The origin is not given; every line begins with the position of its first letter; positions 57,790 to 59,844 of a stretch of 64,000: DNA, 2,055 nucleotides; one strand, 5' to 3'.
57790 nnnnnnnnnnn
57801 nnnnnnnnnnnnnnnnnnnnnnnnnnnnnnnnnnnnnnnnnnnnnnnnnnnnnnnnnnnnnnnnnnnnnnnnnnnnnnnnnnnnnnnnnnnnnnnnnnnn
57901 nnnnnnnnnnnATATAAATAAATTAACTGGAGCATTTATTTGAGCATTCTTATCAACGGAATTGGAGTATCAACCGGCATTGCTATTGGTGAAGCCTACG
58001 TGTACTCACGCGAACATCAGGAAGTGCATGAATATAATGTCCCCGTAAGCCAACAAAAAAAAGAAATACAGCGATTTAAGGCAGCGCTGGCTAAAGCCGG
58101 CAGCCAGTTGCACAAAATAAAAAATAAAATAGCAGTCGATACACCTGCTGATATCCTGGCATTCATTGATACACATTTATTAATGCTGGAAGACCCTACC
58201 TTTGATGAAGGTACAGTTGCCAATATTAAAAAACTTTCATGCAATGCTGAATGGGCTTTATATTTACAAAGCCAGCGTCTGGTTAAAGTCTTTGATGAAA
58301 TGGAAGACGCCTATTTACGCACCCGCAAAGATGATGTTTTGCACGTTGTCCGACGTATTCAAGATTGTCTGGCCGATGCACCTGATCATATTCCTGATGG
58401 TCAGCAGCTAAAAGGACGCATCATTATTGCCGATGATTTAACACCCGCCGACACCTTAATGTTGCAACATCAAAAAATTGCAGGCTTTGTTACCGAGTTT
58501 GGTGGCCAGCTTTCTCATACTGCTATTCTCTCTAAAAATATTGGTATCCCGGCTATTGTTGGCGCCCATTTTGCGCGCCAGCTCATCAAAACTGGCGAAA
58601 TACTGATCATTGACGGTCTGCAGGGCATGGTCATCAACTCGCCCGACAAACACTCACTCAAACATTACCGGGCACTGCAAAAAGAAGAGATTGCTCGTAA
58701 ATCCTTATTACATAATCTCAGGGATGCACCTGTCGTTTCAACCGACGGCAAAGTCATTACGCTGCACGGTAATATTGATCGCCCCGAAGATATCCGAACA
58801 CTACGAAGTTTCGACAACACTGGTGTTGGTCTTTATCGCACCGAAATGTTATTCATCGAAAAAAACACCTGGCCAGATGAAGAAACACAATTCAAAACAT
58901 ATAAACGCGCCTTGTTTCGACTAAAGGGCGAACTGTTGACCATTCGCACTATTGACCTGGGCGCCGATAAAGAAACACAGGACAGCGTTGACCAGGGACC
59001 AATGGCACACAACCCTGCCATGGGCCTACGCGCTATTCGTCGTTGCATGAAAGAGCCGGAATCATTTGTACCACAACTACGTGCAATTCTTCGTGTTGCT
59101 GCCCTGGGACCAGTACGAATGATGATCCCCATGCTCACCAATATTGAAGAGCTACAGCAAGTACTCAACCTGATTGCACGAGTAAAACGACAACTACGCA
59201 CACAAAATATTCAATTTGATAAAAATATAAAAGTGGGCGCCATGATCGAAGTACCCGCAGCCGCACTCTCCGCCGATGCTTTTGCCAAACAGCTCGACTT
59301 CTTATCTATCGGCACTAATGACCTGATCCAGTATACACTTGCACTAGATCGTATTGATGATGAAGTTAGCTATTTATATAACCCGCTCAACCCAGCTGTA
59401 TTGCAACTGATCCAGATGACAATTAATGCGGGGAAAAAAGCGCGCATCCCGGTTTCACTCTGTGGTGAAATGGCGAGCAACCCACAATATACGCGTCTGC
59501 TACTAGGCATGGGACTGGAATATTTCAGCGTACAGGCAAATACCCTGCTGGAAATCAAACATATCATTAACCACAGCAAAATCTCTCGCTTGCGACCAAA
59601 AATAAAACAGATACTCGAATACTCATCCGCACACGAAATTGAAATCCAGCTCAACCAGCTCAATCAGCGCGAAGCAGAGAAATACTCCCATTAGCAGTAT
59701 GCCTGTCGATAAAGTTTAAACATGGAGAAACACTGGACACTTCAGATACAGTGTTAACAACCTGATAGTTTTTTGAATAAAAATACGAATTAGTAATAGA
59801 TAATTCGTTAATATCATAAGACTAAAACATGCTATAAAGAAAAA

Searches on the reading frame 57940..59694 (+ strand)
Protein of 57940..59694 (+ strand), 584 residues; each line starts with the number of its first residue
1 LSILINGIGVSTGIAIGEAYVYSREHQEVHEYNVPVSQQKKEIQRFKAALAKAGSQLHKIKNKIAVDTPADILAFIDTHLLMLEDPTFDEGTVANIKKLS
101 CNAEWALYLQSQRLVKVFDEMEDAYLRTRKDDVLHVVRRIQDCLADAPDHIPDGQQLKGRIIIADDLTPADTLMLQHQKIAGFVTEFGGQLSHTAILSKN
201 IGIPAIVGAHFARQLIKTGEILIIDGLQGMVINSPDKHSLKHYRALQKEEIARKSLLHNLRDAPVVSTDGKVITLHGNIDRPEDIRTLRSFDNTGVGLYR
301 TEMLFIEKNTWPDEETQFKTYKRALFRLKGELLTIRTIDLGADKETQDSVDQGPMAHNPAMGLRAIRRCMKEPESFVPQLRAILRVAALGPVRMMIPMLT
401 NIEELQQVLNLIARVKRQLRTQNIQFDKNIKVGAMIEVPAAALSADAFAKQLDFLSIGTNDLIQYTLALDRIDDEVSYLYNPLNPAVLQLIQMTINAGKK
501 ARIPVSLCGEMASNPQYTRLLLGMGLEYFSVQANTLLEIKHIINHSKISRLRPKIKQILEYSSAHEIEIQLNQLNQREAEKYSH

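Call 5: search_protein_families(library=pfam, proteins=[window:57940-59694:+], max_evalue=0.01)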
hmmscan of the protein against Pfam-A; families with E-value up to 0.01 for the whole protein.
window:57940-59694:+ (584 aa): 4 families
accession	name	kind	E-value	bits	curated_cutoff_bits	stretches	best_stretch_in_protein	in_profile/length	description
PF02896.24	PEP-utilizers_C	-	6.9e-97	324.6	22.8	1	257-546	4-291/293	PEP-utilising enzyme, PEP-binding domain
PF05524.18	PEP-utilisers_N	-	1.2e-30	106.5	24.4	1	6-129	1-121/121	PEP-utilising enzyme, N-terminal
PF00391.29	PEP-utilizers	-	1.5e-21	76.2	23.1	1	158-229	3-72/72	PEP-utilising enzyme, mobile domain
PF03328.21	HpcH_HpaI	-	0.00033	20.4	25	1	384-464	78-156/221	HpcH/HpaI aldolase/citrate lyase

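Call 6: search_protein_families(library=ncbifam, proteins=[window:57940-59694:+], max_evalue=0.01)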
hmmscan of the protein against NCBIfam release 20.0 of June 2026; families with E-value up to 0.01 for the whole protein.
window:57940-59694:+ (584 aa): 27 families (the best 25 are shown)
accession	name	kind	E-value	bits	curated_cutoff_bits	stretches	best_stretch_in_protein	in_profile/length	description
TIGR01417.1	PTS_I_fam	equivalog_domain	8.3e-155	516.4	341.7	1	5-568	1-561/565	phosphoenolpyruvate--protein phosphotransferase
NF008382.0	PRK11177.1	equivalog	2.7e-137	458.8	824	1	4-577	1-571/575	phosphoenolpyruvate-protein phosphotransferase PtsI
NF008283.0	PRK11061.1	equivalog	3.5e-102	342.9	583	1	5-573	171-733/748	phosphoenolpyruvate--protein phosphotransferase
NF005057.0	PRK06464.1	equivalog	4.6e-60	203.6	598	2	353-547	595-789/798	phosphoenolpyruvate synthase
TIGR01418.1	PEP_synth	equivalog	5.5e-58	197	739.75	2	352-544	588-780/784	pyruvate, water dikinase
TIGR01828.1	pyru_phos_dikin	equivalog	1.4e-34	119.3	843.45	2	356-531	652-848/865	pyruvate, phosphate dikinase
NF008478.1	PRK11377.1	equivalog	4.5e-27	95.2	520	1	17-231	260-470/473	dihydroxyacetone kinase phosphoryl donor subunit DhaM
NF006153.0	PRK08296.1-5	subfamily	6.4e-13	47.9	578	1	157-232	531-604/608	hypothetical protein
NF052631.1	prodigiosin_PigC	equivalog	4.8e-12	44.6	1300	1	179-232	827-880/883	prodigiosin ligase PigC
NF004882.0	PRK06241.2-3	equivalog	1e-09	37.1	850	1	156-231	743-816/827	phosphoenolpyruvate synthase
NF006152.0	PRK08296.1-4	equivalog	1.1e-09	37.3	723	1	158-231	534-605/609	hypothetical protein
NF004881.0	PRK06241.2-2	equivalog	1.3e-09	36.9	883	1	155-231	813-887/898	phosphoenolpyruvate synthase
NF006150.0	PRK08296.1-2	subfamily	3.6e-09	35.4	650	1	159-234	532-606/633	hypothetical protein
NF004878.0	PRK06241.1-3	subfamily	8.1e-09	34.1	945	1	158-231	815-886/891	phosphoenolpyruvate synthase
NF052632.1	undecylprod_RedH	equivalog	1.1e-08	33.5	1350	1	181-231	825-875/880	undecylprodigiosin ligase RedH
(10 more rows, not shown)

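Call 48: find_homologous_proteins(query=window:57940-59694:+, max_evalue=1e-50)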
Query window:57940-59694:+ (584 aa): 8000 proteins with E <= 1e-50 among 8000 candidates; the best 120 are listed.
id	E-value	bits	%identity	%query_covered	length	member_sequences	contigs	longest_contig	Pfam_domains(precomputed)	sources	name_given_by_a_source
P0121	0.0e+0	1293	100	100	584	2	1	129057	PF05524.19,PF00391.30,PF02896.25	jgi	-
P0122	0.0e+0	1153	89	99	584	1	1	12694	PF05524.19,PF00391.30,PF02896.25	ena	-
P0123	0.0e+0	1131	87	99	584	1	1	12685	PF05524.19,PF00391.30,PF02896.25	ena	-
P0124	0.0e+0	1129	87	99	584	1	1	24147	PF05524.19,PF00391.30,PF02896.25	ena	-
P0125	0.0e+0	1122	86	99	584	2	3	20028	PF05524.19,PF00391.30,PF02896.25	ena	-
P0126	0.0e+0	1121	86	100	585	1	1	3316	PF05524.19,PF00391.30,PF02896.25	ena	-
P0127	0.0e+0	1118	86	99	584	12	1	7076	PF05524.19,PF00391.30,PF02896.25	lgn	-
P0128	0.0e+0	1113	85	99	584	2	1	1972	PF05524.19,PF00391.30,PF02896.25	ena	-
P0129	0.0e+0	1111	85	100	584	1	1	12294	PF05524.19,PF00391.30,PF02896.25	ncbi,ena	-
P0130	0.0e+0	1106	85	99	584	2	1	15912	PF05524.19,PF00391.30,PF02896.25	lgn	-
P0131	0.0e+0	1104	85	99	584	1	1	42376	PF05524.19,PF00391.30,PF02896.25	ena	-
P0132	0.0e+0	1100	85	99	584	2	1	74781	PF05524.19,PF00391.30,PF02896.25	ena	-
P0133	0.0e+0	1094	84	100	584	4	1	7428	PF05524.19,PF00391.30,PF02896.25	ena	-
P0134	0.0e+0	1093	83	99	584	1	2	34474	PF05524.19,PF00391.30,PF02896.25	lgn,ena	-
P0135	0.0e+0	1087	84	100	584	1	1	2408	PF05524.19,PF00391.30,PF02896.25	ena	-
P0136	0.0e+0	1086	84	100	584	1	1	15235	PF05524.19,PF00391.30,PF02896.25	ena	-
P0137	0.0e+0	1084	84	100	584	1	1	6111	PF05524.19,PF00391.30,PF02896.25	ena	-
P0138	0.0e+0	1083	84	100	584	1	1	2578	PF05524.19,PF00391.30,PF02896.25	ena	-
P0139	0.0e+0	1081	83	99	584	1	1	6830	PF05524.19,PF00391.30,PF02896.25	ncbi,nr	ncbi:MAG: phosphoenolpyruvate--protein phosphotransferase [Gammaproteobacteria bacterium]|nr:phospho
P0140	0.0e+0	1078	83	99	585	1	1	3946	PF05524.19,PF00391.30,PF02896.25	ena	-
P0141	0.0e+0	1071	82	99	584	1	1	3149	PF05524.19,PF00391.30,PF02896.25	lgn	-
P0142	0.0e+0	1069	82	99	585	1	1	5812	PF05524.19,PF00391.30,PF02896.25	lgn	-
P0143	0.0e+0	1068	83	100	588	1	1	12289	PF05524.19,PF00391.30,PF02896.25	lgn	-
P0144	0.0e+0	1068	81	100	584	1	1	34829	PF05524.19,PF00391.30,PF02896.25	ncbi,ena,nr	ncbi:MAG: phosphoenolpyruvate--protein phosphotransferase [Gammaproteobacteria bacterium]|nr:phospho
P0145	0.0e+0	1067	81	100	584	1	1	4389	PF05524.19,PF00391.30,PF02896.25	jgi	-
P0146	0.0e+0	1066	83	99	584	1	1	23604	PF05524.19,PF00391.30,PF02896.25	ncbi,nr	ncbi:MAG: phosphoenolpyruvate--protein phosphotransferase [Gammaproteobacteria bacterium]|nr:phospho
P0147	0.0e+0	1066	84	98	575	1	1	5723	PF05524.19,PF00391.30,PF02896.25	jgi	-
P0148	0.0e+0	1066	83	97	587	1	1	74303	PF05524.19,PF00391.30,PF02896.25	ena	-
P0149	0.0e+0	1065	83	98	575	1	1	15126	PF05524.19,PF00391.30,PF02896.25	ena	-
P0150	0.0e+0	1065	83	97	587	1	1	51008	PF05524.19,PF00391.30,PF02896.25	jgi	-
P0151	0.0e+0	1065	82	100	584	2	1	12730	PF05524.19,PF00391.30,PF02896.25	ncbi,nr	ncbi:MAG: phosphoenolpyruvate--protein phosphotransferase [Gammaproteobacteria bacterium]|nr:phospho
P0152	0.0e+0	1063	82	100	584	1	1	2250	PF05524.19,PF00391.30,PF02896.25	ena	-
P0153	0.0e+0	1063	82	99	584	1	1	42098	PF05524.19,PF00391.30,PF02896.25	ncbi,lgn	-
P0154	0.0e+0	1062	82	99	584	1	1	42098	PF05524.19,PF00391.30,PF02896.25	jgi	-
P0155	0.0e+0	1060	83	99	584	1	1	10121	PF05524.19,PF00391.30,PF02896.25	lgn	-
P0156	0.0e+0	1046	81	98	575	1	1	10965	PF05524.19,PF00391.30,PF02896.25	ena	-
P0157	0.0e+0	1014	79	98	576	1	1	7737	PF05524.19,PF00391.30,PF02896.25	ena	-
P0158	2.7e-295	998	76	99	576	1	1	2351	PF05524.19,PF00391.30,PF02896.25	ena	-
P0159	5.3e-295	997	76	98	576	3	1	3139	PF05524.19,PF00391.30,PF02896.25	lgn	-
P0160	4.5e-294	994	77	98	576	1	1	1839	PF05524.19,PF00391.30,PF02896.25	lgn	-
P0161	6.3e-294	994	77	99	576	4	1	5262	PF05524.19,PF00391.30,PF02896.25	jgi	-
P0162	1.7e-293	992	76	98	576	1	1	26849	PF05524.19,PF00391.30,PF02896.25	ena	-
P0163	2.8e-293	992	77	99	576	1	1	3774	PF05524.19,PF00391.30,PF02896.25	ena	-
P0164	3.6e-293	991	76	99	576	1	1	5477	PF05524.19,PF00391.30,PF02896.25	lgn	-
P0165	2.8e-292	988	76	99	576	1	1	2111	PF05524.19,PF00391.30,PF02896.25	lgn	-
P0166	7.2e-291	984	75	99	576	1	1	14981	PF05524.19,PF00391.30,PF02896.25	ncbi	-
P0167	1.4e-290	983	75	99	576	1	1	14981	PF05524.19,PF00391.30,PF02896.25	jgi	-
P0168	2.6e-290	982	75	99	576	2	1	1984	PF05524.19,PF00391.30,PF02896.25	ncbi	-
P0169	6.8e-290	981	75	99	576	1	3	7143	PF05524.19,PF00391.30,PF02896.25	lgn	-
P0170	7.8e-290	980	75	98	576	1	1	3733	PF05524.19,PF00391.30,PF02896.25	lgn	-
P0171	4.5e-286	968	74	99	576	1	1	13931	PF05524.19,PF00391.30,PF02896.25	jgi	jgi:phosphotransferase system enzyme I (PtsI)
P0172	4.6e-286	968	74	98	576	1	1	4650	PF05524.19,PF00391.30,PF02896.25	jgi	jgi:phosphotransferase system enzyme I (PtsI)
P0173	2.8e-282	955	73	99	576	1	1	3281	PF05524.19,PF00391.30,PF02896.25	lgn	-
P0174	1.7e-278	943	84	86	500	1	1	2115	PF05524.19,PF00391.30,PF02896.25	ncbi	ncbi:phosphoenolpyruvate--protein phosphotransferase, partial [Pseudomonadota bacterium]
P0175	2.4e-277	939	74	99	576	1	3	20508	PF05524.19,PF00391.30,PF02896.25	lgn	-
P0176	4.7e-273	925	71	99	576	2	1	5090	PF05524.19,PF00391.30,PF02896.25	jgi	jgi:phosphotransferase system enzyme I (PtsI)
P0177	7.2e-273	924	71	98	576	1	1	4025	PF05524.19,PF00391.30,PF02896.25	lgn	-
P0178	1.5e-272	923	70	98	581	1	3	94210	PF05524.19,PF00391.30,PF02896.25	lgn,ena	-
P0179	1.2e-271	920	71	98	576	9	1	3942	PF05524.19,PF00391.30,PF02896.25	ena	-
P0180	2.0e-270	916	71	99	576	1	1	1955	PF05524.19,PF00391.30,PF02896.25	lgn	-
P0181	2.1e-269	913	70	99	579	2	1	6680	PF05524.19,PF00391.30,PF02896.25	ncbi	-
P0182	2.6e-269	913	70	99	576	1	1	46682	PF05524.19,PF00391.30,PF02896.25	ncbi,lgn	-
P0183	2.9e-269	912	70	98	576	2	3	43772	PF05524.19,PF00391.30,PF02896.25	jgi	jgi:phosphotransferase system enzyme I (PtsI)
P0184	6.9e-269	911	74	95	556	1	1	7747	PF05524.19,PF00391.30,PF02896.25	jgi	-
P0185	1.1e-268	911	70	98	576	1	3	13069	PF05524.19,PF00391.30,PF02896.25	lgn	-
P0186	4.7e-267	905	71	98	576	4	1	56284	PF05524.19,PF00391.30,PF02896.25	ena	-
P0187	2.2e-264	896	69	98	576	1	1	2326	PF05524.19,PF00391.30,PF02896.25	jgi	jgi:phosphotransferase system enzyme I (PtsI)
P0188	1.4e-260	884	71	95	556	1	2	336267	PF05524.19,PF00391.30,PF02896.25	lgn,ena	-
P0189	1.3e-259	881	69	98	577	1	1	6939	PF05524.19,PF00391.30,PF02896.25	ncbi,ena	-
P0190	3.4e-259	879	69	98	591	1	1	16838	PF05524.19,PF00391.30,PF02896.25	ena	-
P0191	4.8e-259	879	69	98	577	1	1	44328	PF05524.19,PF00391.30,PF02896.25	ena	-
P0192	5.3e-259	879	69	98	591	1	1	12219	PF05524.19,PF00391.30,PF02896.25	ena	-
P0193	6.2e-259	878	69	98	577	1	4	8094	PF05524.19,PF00391.30,PF02896.25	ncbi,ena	-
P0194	8.1e-259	878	69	98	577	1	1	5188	PF05524.19,PF00391.30,PF02896.25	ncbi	-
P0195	8.7e-259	878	69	98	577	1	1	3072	PF05524.19,PF00391.30,PF02896.25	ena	-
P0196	8.9e-259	878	69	98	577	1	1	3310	PF05524.19,PF00391.30,PF02896.25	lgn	-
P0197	1.1e-258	878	69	98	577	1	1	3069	PF05524.19,PF00391.30,PF02896.25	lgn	-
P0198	1.3e-258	877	69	98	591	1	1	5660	PF05524.19,PF00391.30,PF02896.25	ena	-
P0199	1.5e-258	877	69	98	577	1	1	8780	PF05524.19,PF00391.30,PF02896.25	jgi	jgi:phosphotransferase system enzyme I (PtsI)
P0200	1.6e-258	877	69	98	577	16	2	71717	PF05524.19,PF00391.30,PF02896.25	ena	-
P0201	1.9e-258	877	69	98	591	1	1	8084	PF05524.19,PF00391.30,PF02896.25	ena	-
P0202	2.2e-258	877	69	98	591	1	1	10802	PF05524.19,PF00391.30,PF02896.25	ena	-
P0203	2.6e-258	876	69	95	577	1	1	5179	PF05524.19,PF00391.30,PF02896.25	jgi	jgi:phosphotransferase system enzyme I (PtsI)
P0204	2.7e-258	876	69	98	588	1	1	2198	PF05524.19,PF00391.30,PF02896.25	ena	-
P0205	3.4e-258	876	69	98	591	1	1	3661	PF05524.19,PF00391.30,PF02896.25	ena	-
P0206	6.0e-258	875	69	98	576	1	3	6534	PF05524.19,PF00391.30,PF02896.25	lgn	-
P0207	9.8e-258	874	68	98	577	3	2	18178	PF05524.19,PF00391.30,PF02896.25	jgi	jgi:phosphoenolpyruvate-protein phosphotransferase (PTS system enzyme I)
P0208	1.2e-257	874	69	98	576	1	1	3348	PF05524.19,PF00391.30,PF02896.25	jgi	-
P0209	1.4e-257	874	69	98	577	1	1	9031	PF05524.19,PF00391.30,PF02896.25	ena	-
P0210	2.4e-257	873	69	98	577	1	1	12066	PF05524.19,PF00391.30,PF02896.25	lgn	-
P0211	2.8e-257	873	69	98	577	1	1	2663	PF05524.19,PF00391.30,PF02896.25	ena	-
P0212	3.5e-257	873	68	98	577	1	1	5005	PF05524.19,PF00391.30,PF02896.25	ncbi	-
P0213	4.2e-257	872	68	98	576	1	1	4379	PF05524.19,PF00391.30,PF02896.25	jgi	jgi:phosphotransferase system enzyme I (PtsI)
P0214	4.3e-257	872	68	98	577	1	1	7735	PF05524.19,PF00391.30,PF02896.25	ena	-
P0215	4.7e-257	872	68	98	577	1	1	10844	PF05524.19,PF00391.30,PF02896.25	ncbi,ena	-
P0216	4.8e-257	872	69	98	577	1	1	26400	PF05524.19,PF00391.30,PF02896.25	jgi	jgi:phosphotransferase system enzyme I (PtsI)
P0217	6.6e-257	872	68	98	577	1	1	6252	PF05524.19,PF00391.30,PF02896.25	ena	-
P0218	8.5e-257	871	69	98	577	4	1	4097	PF05524.19,PF00391.30,PF02896.25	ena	-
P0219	1.1e-256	871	69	98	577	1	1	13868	PF05524.19,PF00391.30,PF02896.25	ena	-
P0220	1.3e-256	871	68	98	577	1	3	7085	PF05524.19,PF00391.30,PF02896.25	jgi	jgi:phosphotransferase system enzyme I (PtsI)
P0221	1.6e-256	870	68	98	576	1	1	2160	PF05524.19,PF00391.30,PF02896.25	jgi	-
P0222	1.6e-256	870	68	98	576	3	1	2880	PF05524.19,PF00391.30,PF02896.25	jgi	-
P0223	1.6e-256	870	68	98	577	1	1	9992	PF05524.19,PF00391.30,PF02896.25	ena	-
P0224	1.7e-256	870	69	98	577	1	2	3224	PF05524.19,PF00391.30,PF02896.25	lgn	-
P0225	2.0e-256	870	68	98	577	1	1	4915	PF05524.19,PF00391.30,PF02896.25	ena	-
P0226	2.2e-256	870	69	98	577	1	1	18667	PF05524.19,PF00391.30,PF02896.25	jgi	jgi:phosphotransferase system enzyme I (PtsI)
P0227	2.3e-256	870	69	98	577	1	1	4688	PF05524.19,PF00391.30,PF02896.25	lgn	-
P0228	2.3e-256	870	69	98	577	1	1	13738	PF05524.19,PF00391.30,PF02896.25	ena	-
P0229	3.0e-256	870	68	98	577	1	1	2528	PF05524.19,PF00391.30,PF02896.25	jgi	jgi:phosphotransferase system enzyme I (PtsI)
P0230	3.0e-256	870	68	98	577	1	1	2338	PF05524.19,PF00391.30,PF02896.25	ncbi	-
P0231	4.1e-256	869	68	98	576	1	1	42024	PF05524.19,PF00391.30,PF02896.25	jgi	jgi:phosphotransferase system enzyme I (PtsI)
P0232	4.2e-256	869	68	98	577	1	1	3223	PF05524.19,PF00391.30,PF02896.25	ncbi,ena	-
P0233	4.5e-256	869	68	98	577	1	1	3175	PF05524.19,PF00391.30,PF02896.25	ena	-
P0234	5.4e-256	869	68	98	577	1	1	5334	PF05524.19,PF00391.30,PF02896.25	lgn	-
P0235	6.3e-256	868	68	98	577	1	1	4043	PF05524.19,PF00391.30,PF02896.25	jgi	-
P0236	7.7e-256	868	68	98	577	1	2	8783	PF05524.19,PF00391.30,PF02896.25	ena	-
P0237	8.9e-256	868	68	98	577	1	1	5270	PF05524.19,PF00391.30,PF02896.25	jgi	-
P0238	9.5e-256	868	68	98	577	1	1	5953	PF05524.19,PF00391.30,PF02896.25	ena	-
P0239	1.0e-255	868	68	98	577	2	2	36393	PF05524.19,PF00391.30,PF02896.25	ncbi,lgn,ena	-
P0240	1.1e-255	868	68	98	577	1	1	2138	PF05524.19,PF00391.30,PF02896.25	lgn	-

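Call 49: find_encoding_contigs(protein=P0122, flank=7000, max_places=2)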
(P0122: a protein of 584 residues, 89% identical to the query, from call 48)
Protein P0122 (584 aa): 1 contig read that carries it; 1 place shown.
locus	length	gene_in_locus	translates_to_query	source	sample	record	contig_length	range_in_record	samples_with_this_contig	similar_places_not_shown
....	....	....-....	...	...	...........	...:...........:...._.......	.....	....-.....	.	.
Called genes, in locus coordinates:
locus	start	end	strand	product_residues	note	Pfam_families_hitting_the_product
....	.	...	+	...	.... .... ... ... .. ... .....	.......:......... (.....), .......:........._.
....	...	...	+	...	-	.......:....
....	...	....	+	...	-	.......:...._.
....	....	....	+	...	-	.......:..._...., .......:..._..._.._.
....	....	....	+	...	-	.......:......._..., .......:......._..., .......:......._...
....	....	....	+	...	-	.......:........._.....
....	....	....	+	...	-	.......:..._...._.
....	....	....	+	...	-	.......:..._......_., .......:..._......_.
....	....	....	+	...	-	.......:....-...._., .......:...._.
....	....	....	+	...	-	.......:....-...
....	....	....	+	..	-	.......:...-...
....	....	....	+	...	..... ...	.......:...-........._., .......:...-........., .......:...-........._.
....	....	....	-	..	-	?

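Call 50: find_encoding_contigs(protein=P0124, flank=7000, max_places=2)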
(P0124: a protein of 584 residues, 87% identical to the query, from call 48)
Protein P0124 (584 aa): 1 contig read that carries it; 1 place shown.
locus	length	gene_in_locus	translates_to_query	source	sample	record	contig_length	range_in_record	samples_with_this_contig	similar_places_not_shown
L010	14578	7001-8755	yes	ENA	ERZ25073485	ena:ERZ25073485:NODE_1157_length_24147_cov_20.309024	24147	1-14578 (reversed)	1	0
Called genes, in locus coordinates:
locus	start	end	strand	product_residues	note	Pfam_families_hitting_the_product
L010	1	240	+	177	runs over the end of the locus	PF00702:Hydrolase (faint), PF08282:Hydrolase_3 (weak)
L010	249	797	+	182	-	PF06835:LptC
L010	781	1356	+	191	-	PF03968:LptD_N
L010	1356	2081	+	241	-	PF00005:ABC_tran, PF12399:BCA_ABC_TP_C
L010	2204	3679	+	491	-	PF00309:Sigma54_AID, PF04963:Sigma54_CBD, PF04552:Sigma54_DBD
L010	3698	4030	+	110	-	PF02482:Ribosomal_S30AE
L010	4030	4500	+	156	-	PF00359:PTS_EIIA_2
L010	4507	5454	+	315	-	PF02603:Hpr_kinase_N, PF07475:Hpr_kinase_C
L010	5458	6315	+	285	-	PF03668:RapZ-like_N, PF22740:PapZ_C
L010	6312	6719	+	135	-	PF03610:EIIA-man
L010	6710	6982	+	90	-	PF00381:PTS-HPr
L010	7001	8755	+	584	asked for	PF05524:PEP-utilisers_N, PF00391:PEP-utilizers, PF02896:PEP-utilizers_C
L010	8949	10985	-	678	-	PF24681:Kelch_KLHDC2_KLHL20_DRC7, PF24981:Beta-prop_ATRN-LZTR1 (faint), PF13415:Beta-prop_FBX42 (faint), PF24681:Kelch_KLHDC2_KLHL20_DRC7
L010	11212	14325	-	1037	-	PF13540:RCC1_2, PF25390:WD40_RLD, PF00415:RCC1, PF13540:RCC1_2 (weak), PF00415:RCC1 (weak), PF25390:WD40_RLD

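Call 51: find_encoding_contigs(protein=P0132, flank=7000, max_places=2)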
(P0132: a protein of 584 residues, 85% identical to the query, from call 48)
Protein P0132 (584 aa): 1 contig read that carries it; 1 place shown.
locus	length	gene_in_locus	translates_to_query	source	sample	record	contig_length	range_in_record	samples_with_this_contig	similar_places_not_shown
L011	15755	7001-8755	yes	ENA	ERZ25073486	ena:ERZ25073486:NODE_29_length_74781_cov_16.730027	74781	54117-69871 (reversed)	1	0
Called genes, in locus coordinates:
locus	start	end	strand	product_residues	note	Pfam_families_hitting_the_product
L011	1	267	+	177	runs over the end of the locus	PF00702:Hydrolase (faint), PF08282:Hydrolase_3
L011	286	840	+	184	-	PF06835:LptC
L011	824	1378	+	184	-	PF03968:LptD_N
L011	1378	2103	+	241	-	PF00005:ABC_tran, PF12399:BCA_ABC_TP_C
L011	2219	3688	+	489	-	PF00309:Sigma54_AID, PF04963:Sigma54_CBD, PF04552:Sigma54_DBD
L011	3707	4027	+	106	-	PF02482:Ribosomal_S30AE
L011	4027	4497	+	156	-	PF00359:PTS_EIIA_2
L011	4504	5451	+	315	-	PF02603:Hpr_kinase_N, PF07475:Hpr_kinase_C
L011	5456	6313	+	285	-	PF03668:RapZ-like_N, PF22740:PapZ_C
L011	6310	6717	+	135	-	PF03610:EIIA-man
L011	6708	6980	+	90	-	PF00381:PTS-HPr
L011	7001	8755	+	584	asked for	PF05524:PEP-utilisers_N, PF00391:PEP-utilizers, PF02896:PEP-utilizers_C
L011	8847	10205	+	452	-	PF00571:CBS (faint), PF03448:MgtE_N, PF01769:MgtE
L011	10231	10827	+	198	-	PF04011:LemA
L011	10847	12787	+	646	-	PF01435:Peptidase_M48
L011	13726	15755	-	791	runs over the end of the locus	PF01326:PPDK_N, PF00391:PEP-utilizers, PF02896:PEP-utilizers_C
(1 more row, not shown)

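Call 52: find_encoding_contigs(protein=P0148, flank=7000, max_places=2)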
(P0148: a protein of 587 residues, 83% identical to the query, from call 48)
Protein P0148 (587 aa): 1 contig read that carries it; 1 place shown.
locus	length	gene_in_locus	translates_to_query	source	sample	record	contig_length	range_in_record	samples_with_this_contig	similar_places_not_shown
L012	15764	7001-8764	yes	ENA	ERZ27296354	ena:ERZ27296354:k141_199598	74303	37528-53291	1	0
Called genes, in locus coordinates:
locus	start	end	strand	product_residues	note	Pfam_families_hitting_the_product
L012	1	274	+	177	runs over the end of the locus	PF00702:Hydrolase (faint), PF08282:Hydrolase_3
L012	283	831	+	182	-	PF06835:LptC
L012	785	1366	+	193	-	PF03968:LptD_N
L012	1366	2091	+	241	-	PF00005:ABC_tran, PF12399:BCA_ABC_TP_C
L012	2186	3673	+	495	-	PF00309:Sigma54_AID, PF04963:Sigma54_CBD, PF04552:Sigma54_DBD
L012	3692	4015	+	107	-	PF02482:Ribosomal_S30AE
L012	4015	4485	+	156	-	PF00359:PTS_EIIA_2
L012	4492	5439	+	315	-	PF02603:Hpr_kinase_N, PF07475:Hpr_kinase_C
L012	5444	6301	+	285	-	PF03668:RapZ-like_N, PF22740:PapZ_C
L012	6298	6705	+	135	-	PF03610:EIIA-man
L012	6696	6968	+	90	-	PF00381:PTS-HPr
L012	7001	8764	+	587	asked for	PF05524:PEP-utilisers_N, PF00391:PEP-utilizers, PF02896:PEP-utilizers_C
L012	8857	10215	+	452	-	PF03448:MgtE_N, PF00571:CBS (weak), PF01769:MgtE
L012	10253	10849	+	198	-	PF04011:LemA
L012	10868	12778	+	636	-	PF01435:Peptidase_M48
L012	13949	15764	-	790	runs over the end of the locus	PF01326:PPDK_N, PF00391:PEP-utilizers, PF02896:PEP-utilizers_C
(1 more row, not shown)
